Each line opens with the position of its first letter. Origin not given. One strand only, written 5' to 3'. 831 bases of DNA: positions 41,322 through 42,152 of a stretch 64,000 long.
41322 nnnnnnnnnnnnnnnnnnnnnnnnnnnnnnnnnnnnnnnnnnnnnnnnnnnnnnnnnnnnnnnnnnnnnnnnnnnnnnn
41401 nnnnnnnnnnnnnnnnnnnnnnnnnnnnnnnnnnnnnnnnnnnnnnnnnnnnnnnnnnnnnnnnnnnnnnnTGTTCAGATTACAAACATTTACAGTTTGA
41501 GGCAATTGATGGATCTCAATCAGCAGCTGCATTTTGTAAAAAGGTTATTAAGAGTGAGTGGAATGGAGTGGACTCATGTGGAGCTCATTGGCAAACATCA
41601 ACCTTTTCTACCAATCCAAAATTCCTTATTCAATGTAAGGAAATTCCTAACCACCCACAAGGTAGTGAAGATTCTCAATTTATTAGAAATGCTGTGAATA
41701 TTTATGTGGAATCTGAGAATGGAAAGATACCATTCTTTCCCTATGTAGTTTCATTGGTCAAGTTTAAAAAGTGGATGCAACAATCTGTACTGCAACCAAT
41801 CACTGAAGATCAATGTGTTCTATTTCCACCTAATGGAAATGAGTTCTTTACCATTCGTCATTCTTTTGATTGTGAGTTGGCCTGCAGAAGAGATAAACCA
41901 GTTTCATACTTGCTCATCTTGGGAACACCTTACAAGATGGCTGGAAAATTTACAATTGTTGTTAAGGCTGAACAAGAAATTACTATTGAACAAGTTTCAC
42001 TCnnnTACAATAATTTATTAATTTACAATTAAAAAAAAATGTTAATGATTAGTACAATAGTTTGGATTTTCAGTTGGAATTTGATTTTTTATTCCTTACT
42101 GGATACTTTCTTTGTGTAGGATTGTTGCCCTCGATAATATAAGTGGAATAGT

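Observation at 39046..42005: Calpain protease carrying an N-terminal C2 domain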

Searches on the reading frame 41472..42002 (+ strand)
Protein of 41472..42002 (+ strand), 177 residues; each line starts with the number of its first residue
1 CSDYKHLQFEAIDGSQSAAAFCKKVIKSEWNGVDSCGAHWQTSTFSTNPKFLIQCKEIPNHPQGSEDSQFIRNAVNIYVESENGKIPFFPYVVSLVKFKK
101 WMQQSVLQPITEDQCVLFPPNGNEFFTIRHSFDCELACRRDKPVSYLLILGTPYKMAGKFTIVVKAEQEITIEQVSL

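Call 22: search_protein_families(library=pfam, proteins=[window:41472-42002:+], max_evalue=10)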
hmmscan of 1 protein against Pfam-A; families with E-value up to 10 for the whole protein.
seq(177 aa): 1 family
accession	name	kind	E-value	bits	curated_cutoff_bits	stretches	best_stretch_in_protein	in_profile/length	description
PF01067.28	Calpain_III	-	0.12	13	21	1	28-69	3-44/137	Calpain large subunit, domain III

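Call 53: predict_structure(alignment_id=A3)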
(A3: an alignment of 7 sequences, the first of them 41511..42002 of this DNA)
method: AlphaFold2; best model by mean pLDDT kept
length: 164 residues; sequences in the alignment: 7
mean_pLDDT: 81.1   pTM: 0.81
mean pLDDT of the five models: 81.1, 81.1, 81.0, 80.3, 77.9
residues with pLDDT >= 90: 54; 70-90: 77; 50-70: 28; < 50: 5
segments of 3 or more residues with pLDDT < 50: 1-5
pLDDT, mean of each block of 10 residues (from residue 1): 58 87 66 86 75 69 90 86 88 79 77 77 90 90 88 92 77
secondary structure, 60 per line:
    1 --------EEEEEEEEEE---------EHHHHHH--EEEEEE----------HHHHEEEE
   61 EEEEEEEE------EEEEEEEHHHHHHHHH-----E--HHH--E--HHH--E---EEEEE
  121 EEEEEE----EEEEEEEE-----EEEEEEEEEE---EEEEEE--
elements in order: E9-18 H29-34 E37-42 H53-56 E57-68 E75-81 H82-90 E116-126 E131-138 E144-153 E157-162
